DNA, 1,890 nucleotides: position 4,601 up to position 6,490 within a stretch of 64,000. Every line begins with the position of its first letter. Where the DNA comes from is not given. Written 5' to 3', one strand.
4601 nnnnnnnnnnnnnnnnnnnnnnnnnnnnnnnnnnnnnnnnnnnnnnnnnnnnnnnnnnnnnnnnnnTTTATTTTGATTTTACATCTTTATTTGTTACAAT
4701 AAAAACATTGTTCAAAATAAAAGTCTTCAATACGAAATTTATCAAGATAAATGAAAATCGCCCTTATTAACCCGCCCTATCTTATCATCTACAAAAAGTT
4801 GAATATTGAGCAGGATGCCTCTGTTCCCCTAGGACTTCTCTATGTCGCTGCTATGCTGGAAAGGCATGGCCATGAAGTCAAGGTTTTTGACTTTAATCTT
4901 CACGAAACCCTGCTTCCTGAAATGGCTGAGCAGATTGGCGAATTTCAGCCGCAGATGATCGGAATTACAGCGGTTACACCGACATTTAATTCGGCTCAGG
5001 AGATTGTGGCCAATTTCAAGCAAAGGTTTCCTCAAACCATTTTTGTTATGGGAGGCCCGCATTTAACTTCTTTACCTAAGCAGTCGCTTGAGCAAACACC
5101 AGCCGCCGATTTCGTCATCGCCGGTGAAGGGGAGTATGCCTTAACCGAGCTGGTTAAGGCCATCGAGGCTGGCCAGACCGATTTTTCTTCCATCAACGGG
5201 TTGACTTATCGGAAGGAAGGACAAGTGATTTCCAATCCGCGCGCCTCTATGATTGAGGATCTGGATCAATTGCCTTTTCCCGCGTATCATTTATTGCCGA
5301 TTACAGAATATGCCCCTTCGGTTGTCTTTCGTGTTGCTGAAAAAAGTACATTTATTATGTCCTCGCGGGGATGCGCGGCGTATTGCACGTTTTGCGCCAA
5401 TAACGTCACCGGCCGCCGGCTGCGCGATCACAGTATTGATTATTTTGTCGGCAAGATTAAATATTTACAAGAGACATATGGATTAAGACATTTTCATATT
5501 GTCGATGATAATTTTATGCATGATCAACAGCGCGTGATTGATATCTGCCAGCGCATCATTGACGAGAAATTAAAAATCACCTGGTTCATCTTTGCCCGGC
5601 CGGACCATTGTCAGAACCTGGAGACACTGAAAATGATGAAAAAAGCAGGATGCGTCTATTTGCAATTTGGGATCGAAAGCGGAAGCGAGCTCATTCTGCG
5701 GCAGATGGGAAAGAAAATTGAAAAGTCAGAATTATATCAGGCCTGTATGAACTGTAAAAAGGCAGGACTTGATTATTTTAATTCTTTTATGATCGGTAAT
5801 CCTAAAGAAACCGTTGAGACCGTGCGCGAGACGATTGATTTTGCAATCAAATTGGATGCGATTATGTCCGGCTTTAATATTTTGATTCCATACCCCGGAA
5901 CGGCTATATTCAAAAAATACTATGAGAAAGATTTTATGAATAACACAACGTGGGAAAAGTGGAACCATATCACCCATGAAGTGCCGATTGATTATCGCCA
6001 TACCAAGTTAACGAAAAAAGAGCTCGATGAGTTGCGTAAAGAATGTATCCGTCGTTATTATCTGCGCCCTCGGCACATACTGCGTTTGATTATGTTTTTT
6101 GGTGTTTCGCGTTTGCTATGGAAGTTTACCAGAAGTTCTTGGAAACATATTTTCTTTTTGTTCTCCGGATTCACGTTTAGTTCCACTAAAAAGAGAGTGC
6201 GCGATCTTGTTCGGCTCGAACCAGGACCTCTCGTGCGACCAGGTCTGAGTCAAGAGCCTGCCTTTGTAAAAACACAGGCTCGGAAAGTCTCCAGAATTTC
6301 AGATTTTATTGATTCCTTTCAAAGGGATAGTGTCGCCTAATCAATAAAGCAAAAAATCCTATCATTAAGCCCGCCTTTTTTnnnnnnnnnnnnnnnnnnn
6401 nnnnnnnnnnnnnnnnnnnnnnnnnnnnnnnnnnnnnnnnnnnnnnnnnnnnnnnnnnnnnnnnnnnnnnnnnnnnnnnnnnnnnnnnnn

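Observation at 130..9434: Tandem paralogous TPR-membrane proteins, a B12-radical SAM protein, a YfhO-like membrane protein and a TPR protein: candidate envelope glycosylation cluster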

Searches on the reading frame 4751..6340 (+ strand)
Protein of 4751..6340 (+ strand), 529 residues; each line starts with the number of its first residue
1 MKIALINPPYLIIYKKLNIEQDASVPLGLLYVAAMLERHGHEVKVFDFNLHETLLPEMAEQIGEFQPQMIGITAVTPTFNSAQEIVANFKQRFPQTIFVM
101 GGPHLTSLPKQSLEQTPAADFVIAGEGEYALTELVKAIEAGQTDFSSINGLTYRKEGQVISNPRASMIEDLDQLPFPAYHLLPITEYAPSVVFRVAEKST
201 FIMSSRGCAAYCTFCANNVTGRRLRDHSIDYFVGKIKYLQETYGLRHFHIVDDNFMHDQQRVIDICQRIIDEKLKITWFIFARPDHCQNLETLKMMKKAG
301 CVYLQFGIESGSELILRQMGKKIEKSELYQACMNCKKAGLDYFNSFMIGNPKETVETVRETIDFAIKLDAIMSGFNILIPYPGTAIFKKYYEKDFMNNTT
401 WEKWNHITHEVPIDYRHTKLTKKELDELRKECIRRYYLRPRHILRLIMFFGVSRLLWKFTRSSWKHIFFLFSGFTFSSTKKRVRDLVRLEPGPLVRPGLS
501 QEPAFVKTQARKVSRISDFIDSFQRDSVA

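Call 3: search_protein_families(library=pfam, proteins=[window:4751-6340:+], max_evalue=0.1)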
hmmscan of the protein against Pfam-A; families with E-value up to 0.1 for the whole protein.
window:4751-6340:+ (529 aa): 3 families
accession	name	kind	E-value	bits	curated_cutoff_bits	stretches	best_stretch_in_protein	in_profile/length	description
PF02310.24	B12-binding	-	2.8e-26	92.2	32.1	1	25-134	13-120/121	B12 binding domain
PF04055.27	Radical_SAM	-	3.3e-21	76.6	29.5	1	204-365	3-166/166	Radical SAM superfamily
PF19864.5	Radical_SAM_N2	-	0.053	13.4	29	0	85-143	75-130/151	Radical SAM proteins, N-terminal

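Call 4: search_protein_families(library=ncbifam, proteins=[window:4751-6340:+], max_evalue=0.1)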
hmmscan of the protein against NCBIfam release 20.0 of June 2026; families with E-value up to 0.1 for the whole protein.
window:4751-6340:+ (529 aa): 34 families (the best 25 are shown)
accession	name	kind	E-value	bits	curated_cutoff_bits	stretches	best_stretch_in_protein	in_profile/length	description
TIGR03471.1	HpnJ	equivalog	4.7e-66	223.6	577.6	1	26-448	34-444/472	hopanoid biosynthesis associated radical SAM protein HpnJ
TIGR02026.1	BchE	equivalog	4.1e-58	197.4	481.35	1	3-446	2-436/497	magnesium-protoporphyrin IX monomethyl ester anaerobic oxidative cyclase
NF050148.1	rSAM_ApyD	equivalog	1.7e-55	188.6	750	1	22-391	21-394/645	RiPP biosynthesis radical SAM protein ApyD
TIGR04479.1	bcpD_PhpK_rSAM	subfamily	2.7e-47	161.3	600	1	27-365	73-406/504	PhpK family radical SAM P-methyltransferase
TIGR04072.2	rSAM_ladder_B12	equivalog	3.2e-42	144.7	360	2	202-397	183-379/443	lipid biosynthesis B12-binding/radical SAM protein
NF038361.1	rSAM_Sden_1168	equivalog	3.8e-42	144.6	575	1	25-436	84-515/560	Sden_1168 family B12-binding radical SAM P-methyltransferase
TIGR03975.1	rSAM_ocin_1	subfamily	3.4e-39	134.8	281.85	1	53-363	115-425/606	RiPP maturation radical SAM C-methyltransferase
TIGR04385.1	B12_rSAM_cofa1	equivalog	8.3e-39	134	450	1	18-371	12-367/438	B12 lower ligand biosynthesis radical SAM protein BzaD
TIGR04367.1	HpnR_B12_rSAM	equivalog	1.2e-31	109.8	650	1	1-389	1-372/490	hopanoid C-3 methylase HpnR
TIGR04295.1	B12_rSAM_oligo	hypoth_equivalog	6.8e-29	100.8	400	1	2-403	1-395/422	TIGR04295 family B12-binding domain-containing radical SAM protein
TIGR04014.1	B12_SAM_MJ_0865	equivalog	7.2e-27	94.2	360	1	82-392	57-360/434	methyl-coenzyme M reductase glutamine C-methyltransferase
NF033712.0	B12_rSAM_KedN5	subfamily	4.7e-26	91.2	700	1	23-363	14-365/624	KedN5 family methylcobalamin-dependent radical SAM C-methyltransferase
TIGR04013.1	B12_SAM_MJ_1487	hypoth_equivalog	6.1e-25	87.9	251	1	55-386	31-353/382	TIGR04013 family B12-binding domain/radical SAM domain-containing protein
TIGR04190.1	B12_SAM_Ta0216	equivalog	2.8e-23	82.3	500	1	25-369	36-395/554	TIGR04190 family B12-binding domain/radical SAM domain protein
NF040546.1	rSAM_CUAEP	equivalog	4.5e-23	81.7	500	1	26-398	13-376/468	CUAEP/CCAEP-tail radical SAM (seleno)protein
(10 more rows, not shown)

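Call 8: search_solved_structures(query=window:4751-6340:+, max_evalue=0.001)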
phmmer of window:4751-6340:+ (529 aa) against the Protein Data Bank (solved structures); distinct sequences matched with E-value up to 0.001: 8.
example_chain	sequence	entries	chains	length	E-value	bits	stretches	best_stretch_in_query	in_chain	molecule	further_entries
6fd2_B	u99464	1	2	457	4.6e-20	75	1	168-432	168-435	Putative apramycin biosynthetic oxidoreductase 4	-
7kdx_A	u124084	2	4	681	5.1e-15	58.3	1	43-255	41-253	Methyltransferase TokK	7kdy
5ul2_A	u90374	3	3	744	5.6e-15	58.2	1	43-377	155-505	OxsB protein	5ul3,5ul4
9ccb_A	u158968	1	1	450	1.8e-14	56.5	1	99-386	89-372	Radical SAM core domain-containing protein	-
9n1b_A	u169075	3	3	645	1.5e-11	46.9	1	60-379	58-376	Radical SAM protein | Radical SAM enzyme CysS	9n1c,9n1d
6wte_A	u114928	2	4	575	2.4e-08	36.3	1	202-381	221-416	B12-binding domain-containing protein | Tryptophan-C2-methyltransferase containing B12-binding domain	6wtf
2qgq_A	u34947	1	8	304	0.00012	24.1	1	201-387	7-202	Protein TM_1862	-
4jc0_A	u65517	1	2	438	0.00019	23.4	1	200-387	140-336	Ribosomal protein S12 methylthiotransferase RimO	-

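Call 91: find_homologous_proteins(query=window:4751-6340:+, max_evalue=1e-30)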
Query window:4751-6340:+ (529 aa): 2352 proteins with E <= 1e-30 among 8000 candidates; the best 120 are listed.
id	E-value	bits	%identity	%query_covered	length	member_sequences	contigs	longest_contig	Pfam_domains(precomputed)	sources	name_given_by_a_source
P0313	0.0e+0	1224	100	100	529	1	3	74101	PF04055.28,PF02310.25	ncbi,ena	-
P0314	3.2e-289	978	78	100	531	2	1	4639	PF04055.28,PF02310.25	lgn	-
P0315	1.8e-219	748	66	89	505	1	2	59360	PF04055.28,PF02310.25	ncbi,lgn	-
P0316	2.8e-216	737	65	90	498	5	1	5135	PF04055.28,PF19864.6,PF02310.25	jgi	-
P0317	7.4e-216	736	64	89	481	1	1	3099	PF04055.28,PF02310.25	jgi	jgi:anaerobic magnesium-protoporphyrin IX monomethyl ester cyclase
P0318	1.6e-215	735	64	90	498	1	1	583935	PF04055.28,PF19864.6,PF02310.25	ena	-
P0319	1.9e-212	725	65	89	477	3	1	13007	PF04055.28,PF02310.25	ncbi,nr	ncbi:MAG TPA: radical SAM protein [Candidatus Omnitrophota bacterium]|nr:radical SAM protein [Candid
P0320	6.1e-212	723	63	89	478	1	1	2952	PF04055.28,PF02310.25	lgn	-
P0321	5.0e-210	717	63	89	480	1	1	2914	PF04055.28,PF02310.25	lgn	-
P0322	4.4e-208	710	62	89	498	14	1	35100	PF04055.28,PF02310.25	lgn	-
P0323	2.4e-207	708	61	88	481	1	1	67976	PF04055.28,PF02310.25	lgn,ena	-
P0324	2.9e-201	688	61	90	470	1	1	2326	PF04055.28,PF02310.25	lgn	-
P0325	3.1e-154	533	78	56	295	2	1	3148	PF04055.28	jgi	-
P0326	6.7e-147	508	63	65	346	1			PF04055.28,PF02310.25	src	-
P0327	1.0e-128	448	43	88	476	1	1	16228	PF04055.28,PF02310.25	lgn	-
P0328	5.1e-126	439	42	88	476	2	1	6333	PF04055.28,PF02310.25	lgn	-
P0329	1.5e-121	425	40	91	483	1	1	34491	PF04055.28,PF02310.25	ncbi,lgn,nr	ncbi:MAG: cobalamin-dependent protein [Endomicrobiales bacterium]|nr:cobalamin-dependent protein [En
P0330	2.5e-118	414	43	81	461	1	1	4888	PF04055.28,PF02310.25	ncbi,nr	ncbi:MAG: radical SAM protein, partial [Proteobacteria bacterium]|nr:radical SAM protein [Pseudomona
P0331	4.7e-117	410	43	88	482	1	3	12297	PF04055.28,PF02310.25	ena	-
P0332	2.7e-116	407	42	88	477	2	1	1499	PF04055.28,PF02310.25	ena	-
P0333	1.8e-113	398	41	88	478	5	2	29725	PF04055.28,PF02310.25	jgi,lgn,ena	-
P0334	5.3e-112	393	42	85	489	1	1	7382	PF04055.28,PF02310.25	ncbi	-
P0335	1.5e-111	392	40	88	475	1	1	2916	PF04055.28,PF02310.25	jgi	jgi:anaerobic magnesium-protoporphyrin IX monomethyl ester cyclase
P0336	5.6e-108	380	41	91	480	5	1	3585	PF04055.28,PF02310.25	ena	-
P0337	1.3e-104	369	39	88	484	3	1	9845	PF04055.28,PF02310.25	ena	-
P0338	1.8e-95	339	41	85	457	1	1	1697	PF04055.28,PF02310.25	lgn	-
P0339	6.4e-94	334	40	84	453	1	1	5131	PF04055.28,PF02310.25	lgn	-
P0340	1.4e-91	326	38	84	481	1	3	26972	PF04055.28,PF02310.25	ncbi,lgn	-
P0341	1.6e-90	322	37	84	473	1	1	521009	PF04055.28,PF02310.25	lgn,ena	-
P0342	1.2e-89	319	41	76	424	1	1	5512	PF04055.28,PF02310.25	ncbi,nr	ncbi:MAG: B12-binding domain-containing radical SAM protein, partial [Candidatus Omnitrophica bacter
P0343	2.0e-89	319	38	80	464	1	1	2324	PF04055.28,PF02310.25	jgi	jgi:radical SAM superfamily enzyme YgiQ (UPF0313 family)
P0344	3.7e-88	315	36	89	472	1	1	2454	PF04055.28,PF02310.25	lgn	-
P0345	3.8e-87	311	38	84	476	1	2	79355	PF04055.28,PF02310.25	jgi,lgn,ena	-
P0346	1.6e-86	309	37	84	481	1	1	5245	PF04055.28,PF02310.25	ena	-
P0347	6.4e-86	307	36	85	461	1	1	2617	PF04055.28,PF02310.25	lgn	-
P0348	8.4e-86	307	38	85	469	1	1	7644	PF04055.28,PF02310.25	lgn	-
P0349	1.1e-84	303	37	85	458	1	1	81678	PF04055.28,PF02310.25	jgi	jgi:anaerobic magnesium-protoporphyrin IX monomethyl ester cyclase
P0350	1.9e-84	302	35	88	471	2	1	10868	PF04055.28,PF02310.25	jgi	jgi:anaerobic magnesium-protoporphyrin IX monomethyl ester cyclase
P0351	2.2e-84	302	36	83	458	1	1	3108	PF04055.28,PF02310.25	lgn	-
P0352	4.7e-84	301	34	88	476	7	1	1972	PF04055.28,PF02310.25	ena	-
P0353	8.9e-84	300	36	85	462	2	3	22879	PF04055.28,PF02310.25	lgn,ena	-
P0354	1.1e-83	300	37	90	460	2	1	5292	PF04055.28,PF02310.25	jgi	jgi:radical SAM superfamily enzyme YgiQ (UPF0313 family)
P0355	2.9e-83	298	36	84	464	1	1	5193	PF04055.28,PF02310.25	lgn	-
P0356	5.7e-83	297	37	85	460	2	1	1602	PF04055.28,PF02310.25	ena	-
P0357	8.5e-83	297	35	84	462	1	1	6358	PF04055.28,PF02310.25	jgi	-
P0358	1.7e-82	296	35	84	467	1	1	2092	PF04055.28,PF02310.25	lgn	-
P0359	3.8e-82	295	36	84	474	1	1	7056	PF04055.28,PF02310.25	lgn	-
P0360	5.7e-82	294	35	84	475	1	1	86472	PF04055.28,PF02310.25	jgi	jgi:radical SAM superfamily enzyme YgiQ (UPF0313 family)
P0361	8.8e-82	294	35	86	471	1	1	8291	PF04055.28,PF02310.25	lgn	-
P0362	9.1e-82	293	36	85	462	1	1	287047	PF04055.28,PF02310.25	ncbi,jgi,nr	ncbi:MAG: B12-binding domain-containing radical SAM protein [DPANN group archaeon]|nr:B12-binding do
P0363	2.5e-81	292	36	84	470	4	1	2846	PF04055.28,PF02310.25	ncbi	-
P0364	3.1e-81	292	37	84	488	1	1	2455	PF04055.28,PF02310.25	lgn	-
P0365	1.2e-80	290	37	84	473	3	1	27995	PF04055.28,PF02310.25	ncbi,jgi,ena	ncbi:MAG: radical SAM protein [Candidatus Omnitrophota bacterium]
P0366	1.9e-80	289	37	84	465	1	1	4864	PF04055.28,PF02310.25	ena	-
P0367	2.9e-80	288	36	84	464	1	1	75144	PF04055.28,PF02310.25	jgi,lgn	-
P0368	4.4e-80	288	38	83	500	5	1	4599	PF04055.28,PF02310.25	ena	-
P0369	5.1e-80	288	36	85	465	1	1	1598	PF04055.28,PF02310.25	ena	-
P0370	8.0e-80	287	37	83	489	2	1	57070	PF04055.28,PF02310.25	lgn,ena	-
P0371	8.1e-80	287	35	90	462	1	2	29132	PF04055.28,PF02310.25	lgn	-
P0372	1.0e-79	287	36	84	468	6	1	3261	PF04055.28,PF02310.25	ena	-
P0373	1.1e-79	287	37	84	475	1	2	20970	PF04055.28,PF02310.25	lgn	-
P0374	2.1e-79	286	35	84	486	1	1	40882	PF04055.28,PF02310.25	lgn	-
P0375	3.6e-79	285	34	84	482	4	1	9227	PF04055.28,PF19864.6,PF02310.25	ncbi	-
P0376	5.1e-79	284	33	84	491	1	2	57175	PF04055.28,PF02310.25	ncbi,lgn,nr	ncbi:MAG: radical SAM protein [Candidatus Pacebacteria bacterium]|nr:radical SAM protein [Candidatus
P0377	6.2e-79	284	36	84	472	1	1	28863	PF04055.28,PF02310.25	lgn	-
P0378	7.5e-79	284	36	84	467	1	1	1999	PF04055.28,PF02310.25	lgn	-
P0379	7.8e-79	284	35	84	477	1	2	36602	PF04055.28,PF02310.25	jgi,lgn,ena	-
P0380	1.5e-78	283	35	88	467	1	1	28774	PF04055.28,PF02310.25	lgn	-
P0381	1.6e-78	283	35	84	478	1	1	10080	PF04055.28,PF02310.25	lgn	-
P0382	1.9e-78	282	35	84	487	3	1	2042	PF04055.28,PF02310.25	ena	-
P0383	2.2e-78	282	33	90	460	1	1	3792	PF04055.28,PF02310.25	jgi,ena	-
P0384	2.4e-78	282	34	87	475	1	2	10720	PF04055.28,PF02310.25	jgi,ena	-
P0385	2.4e-78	282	34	85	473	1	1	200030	PF04055.28,PF02310.25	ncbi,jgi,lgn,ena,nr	ncbi:B12-binding domain-containing radical SAM protein [Patescibacteria group bacterium]|nr:B12-bind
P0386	2.4e-78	282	36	84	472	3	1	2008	PF04055.28,PF02310.25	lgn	-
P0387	2.8e-78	282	34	89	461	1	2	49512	PF04055.28,PF02310.25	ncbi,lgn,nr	ncbi:MAG: radical SAM protein [Candidatus Omnitrophica bacterium]|nr:radical SAM protein [Candidatus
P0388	2.9e-78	282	35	84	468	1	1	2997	PF04055.28,PF02310.25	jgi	jgi:radical SAM superfamily enzyme YgiQ (UPF0313 family)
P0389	2.9e-78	282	36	84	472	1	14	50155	PF04055.28,PF02310.25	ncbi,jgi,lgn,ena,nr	ncbi:MAG: hypothetical protein COS41_01885 [Elusimicrobia bacterium CG03_land_8_20_14_0_80_50_18]|nr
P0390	4.2e-78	281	36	85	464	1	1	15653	PF04055.28,PF02310.25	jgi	jgi:radical SAM superfamily enzyme YgiQ (UPF0313 family)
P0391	4.3e-78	281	36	83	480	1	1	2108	PF04055.28,PF02310.25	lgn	-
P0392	4.6e-78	281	37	84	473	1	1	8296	PF04055.28,PF02310.25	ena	-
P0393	5.8e-78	281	34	84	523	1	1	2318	PF04055.28,PF02310.25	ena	-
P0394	6.1e-78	281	34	98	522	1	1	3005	PF04055.28,PF02310.25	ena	-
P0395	6.8e-78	281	35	84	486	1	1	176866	PF04055.28,PF02310.25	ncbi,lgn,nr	ncbi:radical SAM protein [Candidatus Woesearchaeota archaeon]|nr:radical SAM protein [Candidatus Woe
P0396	7.1e-78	281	37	85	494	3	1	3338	PF04055.28,PF02310.25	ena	-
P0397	7.6e-78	281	35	84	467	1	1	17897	PF04055.28,PF02310.25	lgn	-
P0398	8.5e-78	280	36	85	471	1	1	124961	PF04055.28,PF02310.25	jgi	jgi:radical SAM superfamily enzyme YgiQ (UPF0313 family)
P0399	9.6e-78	280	36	83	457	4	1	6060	PF04055.28,PF02310.25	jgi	-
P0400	1.8e-77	279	35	89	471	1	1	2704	PF04055.28,PF02310.25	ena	-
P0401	2.1e-77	279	35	93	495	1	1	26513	PF04055.28,PF02310.25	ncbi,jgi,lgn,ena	-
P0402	2.2e-77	279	36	85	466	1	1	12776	PF04055.28,PF02310.25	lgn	-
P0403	2.3e-77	279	34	85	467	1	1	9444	PF04055.28,PF02310.25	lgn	-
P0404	2.6e-77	279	37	84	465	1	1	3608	PF04055.28,PF02310.25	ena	-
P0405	2.7e-77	279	35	84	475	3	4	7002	PF04055.28,PF02310.25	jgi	-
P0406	3.0e-77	279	34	88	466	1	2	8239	PF04055.28,PF02310.25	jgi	jgi:anaerobic magnesium-protoporphyrin IX monomethyl ester cyclase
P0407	3.3e-77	278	36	84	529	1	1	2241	PF04055.28,PF02310.25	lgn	-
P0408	3.8e-77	278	35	84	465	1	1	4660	PF04055.28,PF02310.25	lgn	-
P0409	3.9e-77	278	35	87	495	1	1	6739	PF04055.28,PF02310.25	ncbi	ncbi:MAG: B12-binding domain-containing radical SAM protein [Desulfomonilaceae bacterium]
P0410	5.4e-77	278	36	87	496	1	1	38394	PF04055.28,PF02310.25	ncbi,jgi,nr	ncbi:MAG: radical SAM protein [Phycisphaerales bacterium]|nr:MAG: radical SAM protein [Phycisphaeral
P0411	7.4e-77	277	36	84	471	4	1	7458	PF04055.28,PF02310.25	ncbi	-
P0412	9.1e-77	277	35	85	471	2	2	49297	PF04055.28,PF02310.25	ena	-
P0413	9.4e-77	277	35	83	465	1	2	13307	PF04055.28,PF02310.25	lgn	-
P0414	1.0e-76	277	34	90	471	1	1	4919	PF04055.28,PF02310.25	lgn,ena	-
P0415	1.1e-76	277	34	83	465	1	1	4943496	PF04055.28,PF02310.25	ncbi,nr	ncbi:MAG: cobalamin-dependent protein [Candidatus Heimdallarchaeota archaeon]|nr:MAG: cobalamin-depe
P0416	1.2e-76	277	35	85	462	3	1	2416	PF04055.28,PF02310.25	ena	-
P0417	1.2e-76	277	35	84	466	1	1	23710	PF04055.28,PF02310.25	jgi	jgi:radical SAM superfamily enzyme YgiQ (UPF0313 family)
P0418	1.2e-76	277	38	84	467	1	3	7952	PF04055.28,PF02310.25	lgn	-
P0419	1.6e-76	276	37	83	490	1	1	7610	PF04055.28,PF02310.25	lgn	-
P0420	1.7e-76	276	37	77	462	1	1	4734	PF04055.28,PF02310.25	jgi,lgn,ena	-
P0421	2.0e-76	276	36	84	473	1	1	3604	PF04055.28,PF02310.25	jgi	jgi:anaerobic magnesium-protoporphyrin IX monomethyl ester cyclase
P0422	2.9e-76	275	35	84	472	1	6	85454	PF04055.28,PF02310.25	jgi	-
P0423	3.3e-76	275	37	85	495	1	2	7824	PF04055.28,PF02310.25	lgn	-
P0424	3.5e-76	275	37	79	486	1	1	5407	PF04055.28,PF02310.25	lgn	-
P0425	4.4e-76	275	34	84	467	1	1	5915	PF04055.28,PF19864.6,PF02310.25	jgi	jgi:anaerobic magnesium-protoporphyrin IX monomethyl ester cyclase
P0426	4.5e-76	275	35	84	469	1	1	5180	PF04055.28,PF02310.25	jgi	jgi:radical SAM superfamily enzyme YgiQ (UPF0313 family)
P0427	5.5e-76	274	34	85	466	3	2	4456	PF04055.28,PF02310.25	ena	-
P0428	6.0e-76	274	35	84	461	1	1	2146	PF04055.28,PF02310.25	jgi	-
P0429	6.1e-76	274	36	76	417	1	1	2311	PF04055.28,PF02310.25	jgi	jgi:radical SAM superfamily enzyme YgiQ (UPF0313 family)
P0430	7.7e-76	274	35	84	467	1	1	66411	PF04055.28,PF02310.25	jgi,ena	-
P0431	8.2e-76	274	34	84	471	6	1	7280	PF04055.28,PF02310.25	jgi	jgi:anaerobic magnesium-protoporphyrin IX monomethyl ester cyclase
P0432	9.3e-76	274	34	84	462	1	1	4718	PF04055.28,PF02310.25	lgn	-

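Call 92: find_encoding_contigs(protein=P0318, flank=9000, max_places=1)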
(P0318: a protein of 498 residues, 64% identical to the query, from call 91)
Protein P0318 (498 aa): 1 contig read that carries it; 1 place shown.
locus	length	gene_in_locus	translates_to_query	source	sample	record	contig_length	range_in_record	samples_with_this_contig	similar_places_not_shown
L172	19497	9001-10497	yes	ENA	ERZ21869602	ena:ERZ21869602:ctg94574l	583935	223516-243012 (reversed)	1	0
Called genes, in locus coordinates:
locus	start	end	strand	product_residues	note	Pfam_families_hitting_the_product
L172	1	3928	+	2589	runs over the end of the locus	-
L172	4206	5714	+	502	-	PF04055:Radical_SAM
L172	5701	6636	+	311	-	PF00535:Glycos_transf_2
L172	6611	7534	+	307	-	PF13489:Methyltransf_23, PF07021:MetW, PF08241:Methyltransf_11, PF08242:Methyltransf_12, PF13649:Methyltransf_25, PF13847:Methyltransf_31 (weak)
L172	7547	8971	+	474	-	PF01266:DAO (faint), PF01593:Amino_oxidase, PF13450:NAD_binding_8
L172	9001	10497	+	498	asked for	PF02310:B12-binding, PF19864:Radical_SAM_N2 (weak), PF04055:Radical_SAM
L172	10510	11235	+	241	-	PF08241:Methyltransf_11, PF01209:Ubie_methyltran (faint), PF13649:Methyltransf_25 (weak)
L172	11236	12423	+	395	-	PF04055:Radical_SAM, PF13186:SPASM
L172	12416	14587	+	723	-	-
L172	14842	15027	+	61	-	PF06305:LapA_dom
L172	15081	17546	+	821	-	PF00343:Phosphorylase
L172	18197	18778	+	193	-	-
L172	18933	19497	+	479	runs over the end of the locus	PF01590:GAF, PF13185:GAF_2, PF13492:GAF_3, PF13487:HD_5, PF01966:HD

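Call 93: find_encoding_contigs(protein=P0315, flank=9000, max_places=1)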
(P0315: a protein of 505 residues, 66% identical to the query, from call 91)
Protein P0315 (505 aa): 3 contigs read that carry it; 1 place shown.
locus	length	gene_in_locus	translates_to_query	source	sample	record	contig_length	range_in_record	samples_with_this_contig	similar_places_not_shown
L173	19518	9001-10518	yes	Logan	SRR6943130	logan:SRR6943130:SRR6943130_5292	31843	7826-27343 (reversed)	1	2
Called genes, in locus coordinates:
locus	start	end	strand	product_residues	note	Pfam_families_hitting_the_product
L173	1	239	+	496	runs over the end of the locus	PF04055:Radical_SAM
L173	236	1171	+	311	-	PF00535:Glycos_transf_2, PF13641:Glyco_tranf_2_3 (weak)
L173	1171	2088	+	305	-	PF07021:MetW (weak), PF13489:Methyltransf_23, PF08241:Methyltransf_11, PF08242:Methyltransf_12, PF13649:Methyltransf_25, PF13847:Methyltransf_31 (weak)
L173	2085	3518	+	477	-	PF02310:B12-binding, PF04055:Radical_SAM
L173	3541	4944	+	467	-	PF01266:DAO (faint), PF01593:Amino_oxidase, PF13450:NAD_binding_8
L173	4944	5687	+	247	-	PF13489:Methyltransf_23, PF05148:Methyltransf_8 (weak), PF01209:Ubie_methyltran, PF08241:Methyltransf_11, PF13649:Methyltransf_25, PF08242:Methyltransf_12 (weak), PF13847:Methyltransf_31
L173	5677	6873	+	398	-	PF04055:Radical_SAM, PF13186:SPASM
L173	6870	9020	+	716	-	-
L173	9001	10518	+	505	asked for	PF02310:B12-binding, PF04055:Radical_SAM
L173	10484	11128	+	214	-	PF00535:Glycos_transf_2, PF10111:Glyco_tranf_2_2 (weak), PF13641:Glyco_tranf_2_3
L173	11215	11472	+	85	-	-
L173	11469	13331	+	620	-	PF00664:ABC_membrane, PF00005:ABC_tran, PF02463:SMC_N (faint)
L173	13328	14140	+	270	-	PF00535:Glycos_transf_2 (weak)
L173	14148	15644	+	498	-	PF02310:B12-binding, PF04055:Radical_SAM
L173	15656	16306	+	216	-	PF13489:Methyltransf_23, PF08242:Methyltransf_12 (weak), PF08241:Methyltransf_11, PF13649:Methyltransf_25 (weak), PF13847:Methyltransf_31 (weak)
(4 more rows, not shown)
